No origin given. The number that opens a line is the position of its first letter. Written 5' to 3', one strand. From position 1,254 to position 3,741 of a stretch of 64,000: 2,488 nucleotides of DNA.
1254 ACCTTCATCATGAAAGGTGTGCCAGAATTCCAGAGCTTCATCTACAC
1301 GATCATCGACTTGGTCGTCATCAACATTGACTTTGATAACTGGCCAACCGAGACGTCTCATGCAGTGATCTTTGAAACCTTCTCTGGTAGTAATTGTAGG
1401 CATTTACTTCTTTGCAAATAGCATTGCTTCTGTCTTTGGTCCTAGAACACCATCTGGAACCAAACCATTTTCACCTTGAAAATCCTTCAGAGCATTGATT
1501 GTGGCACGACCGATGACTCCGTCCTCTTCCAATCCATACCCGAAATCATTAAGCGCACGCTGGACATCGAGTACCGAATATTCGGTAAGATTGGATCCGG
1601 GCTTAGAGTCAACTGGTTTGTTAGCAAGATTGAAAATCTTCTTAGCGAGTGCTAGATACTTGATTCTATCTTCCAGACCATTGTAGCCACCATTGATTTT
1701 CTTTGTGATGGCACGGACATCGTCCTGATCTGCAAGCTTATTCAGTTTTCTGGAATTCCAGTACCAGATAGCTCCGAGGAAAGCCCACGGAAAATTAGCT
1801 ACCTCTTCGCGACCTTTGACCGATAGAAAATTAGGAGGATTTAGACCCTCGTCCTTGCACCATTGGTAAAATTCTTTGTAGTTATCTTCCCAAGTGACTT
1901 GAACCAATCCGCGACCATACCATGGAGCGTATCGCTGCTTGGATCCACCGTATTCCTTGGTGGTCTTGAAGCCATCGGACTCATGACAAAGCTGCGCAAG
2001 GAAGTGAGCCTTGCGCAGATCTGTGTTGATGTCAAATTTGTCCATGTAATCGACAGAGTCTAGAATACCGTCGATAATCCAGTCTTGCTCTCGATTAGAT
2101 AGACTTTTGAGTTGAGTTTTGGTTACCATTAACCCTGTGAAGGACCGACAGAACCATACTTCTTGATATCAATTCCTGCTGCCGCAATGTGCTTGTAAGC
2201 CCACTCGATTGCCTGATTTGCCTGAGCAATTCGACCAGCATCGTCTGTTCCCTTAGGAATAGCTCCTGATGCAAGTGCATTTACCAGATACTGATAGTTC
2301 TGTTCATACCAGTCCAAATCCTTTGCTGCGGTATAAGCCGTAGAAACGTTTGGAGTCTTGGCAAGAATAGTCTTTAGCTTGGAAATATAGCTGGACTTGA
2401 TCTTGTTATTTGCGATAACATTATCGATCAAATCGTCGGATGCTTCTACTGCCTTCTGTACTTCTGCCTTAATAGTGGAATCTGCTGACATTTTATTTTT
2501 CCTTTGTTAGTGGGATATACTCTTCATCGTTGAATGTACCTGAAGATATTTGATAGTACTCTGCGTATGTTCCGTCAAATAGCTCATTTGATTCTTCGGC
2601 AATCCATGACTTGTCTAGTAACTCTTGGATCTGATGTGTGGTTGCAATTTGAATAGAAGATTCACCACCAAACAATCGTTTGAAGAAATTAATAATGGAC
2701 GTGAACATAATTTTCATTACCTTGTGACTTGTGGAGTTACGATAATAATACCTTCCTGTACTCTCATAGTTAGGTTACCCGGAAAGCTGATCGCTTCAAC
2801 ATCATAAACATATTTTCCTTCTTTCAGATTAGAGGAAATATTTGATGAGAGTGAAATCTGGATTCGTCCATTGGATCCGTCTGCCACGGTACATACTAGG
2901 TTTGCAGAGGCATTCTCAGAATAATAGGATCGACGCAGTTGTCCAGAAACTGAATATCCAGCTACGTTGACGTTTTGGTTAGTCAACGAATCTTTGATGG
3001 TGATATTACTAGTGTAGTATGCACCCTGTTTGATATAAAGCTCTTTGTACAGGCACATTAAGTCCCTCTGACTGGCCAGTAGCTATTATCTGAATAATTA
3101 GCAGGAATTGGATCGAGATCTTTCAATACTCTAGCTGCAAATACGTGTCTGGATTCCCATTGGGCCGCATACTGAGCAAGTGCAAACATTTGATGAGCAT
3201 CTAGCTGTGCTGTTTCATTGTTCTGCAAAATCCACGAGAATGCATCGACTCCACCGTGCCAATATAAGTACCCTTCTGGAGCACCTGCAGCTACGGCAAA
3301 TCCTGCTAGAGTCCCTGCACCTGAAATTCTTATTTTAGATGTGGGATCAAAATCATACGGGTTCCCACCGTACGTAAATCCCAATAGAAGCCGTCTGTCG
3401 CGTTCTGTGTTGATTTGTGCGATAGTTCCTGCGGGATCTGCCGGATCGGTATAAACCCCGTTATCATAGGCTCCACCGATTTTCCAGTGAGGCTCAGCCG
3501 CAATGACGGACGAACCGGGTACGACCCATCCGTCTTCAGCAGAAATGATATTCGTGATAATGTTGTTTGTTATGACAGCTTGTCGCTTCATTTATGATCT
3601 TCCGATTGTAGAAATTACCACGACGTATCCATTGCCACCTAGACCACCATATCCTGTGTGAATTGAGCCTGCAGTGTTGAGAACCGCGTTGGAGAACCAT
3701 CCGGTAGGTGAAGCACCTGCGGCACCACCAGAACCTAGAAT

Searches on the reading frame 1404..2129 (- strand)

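Call 54: search_protein_families(library=pfam, proteins=[window:1404-2129:-], max_evalue=0.001)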
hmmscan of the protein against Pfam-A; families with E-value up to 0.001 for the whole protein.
window:1404-2129:- (241 aa): 3 families
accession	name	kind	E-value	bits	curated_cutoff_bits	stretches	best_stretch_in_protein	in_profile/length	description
PF01471.23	PG_binding_1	-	4.3e-14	52.9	23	1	185-237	4-57/57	Putative peptidoglycan binding domain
PF09374.15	PG_binding_3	-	6e-05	23.6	24.6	0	188-216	5-35/76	Predicted Peptidoglycan domain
PF00182.24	Glyco_hydro_19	-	0.00066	20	25.5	0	67-132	104-162/232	Chitinase class I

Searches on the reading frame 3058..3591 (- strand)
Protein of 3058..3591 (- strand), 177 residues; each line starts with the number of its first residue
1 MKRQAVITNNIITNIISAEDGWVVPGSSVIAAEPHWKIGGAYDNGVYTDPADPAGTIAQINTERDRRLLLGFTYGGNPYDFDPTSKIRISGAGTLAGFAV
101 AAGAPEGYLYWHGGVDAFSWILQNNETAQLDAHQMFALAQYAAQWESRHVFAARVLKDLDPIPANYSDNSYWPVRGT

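Call 25: search_protein_families(library=pfam, proteins=[window:3058-3591:-], max_evalue=0.001)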
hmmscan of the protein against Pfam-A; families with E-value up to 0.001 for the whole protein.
window:3058-3591:- (177 aa): 1 family
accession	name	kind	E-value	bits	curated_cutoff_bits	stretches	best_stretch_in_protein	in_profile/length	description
PF14301.12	DUF4376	-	1.1e-16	61.6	25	1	55-158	5-92/106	Domain of unknown function (DUF4376)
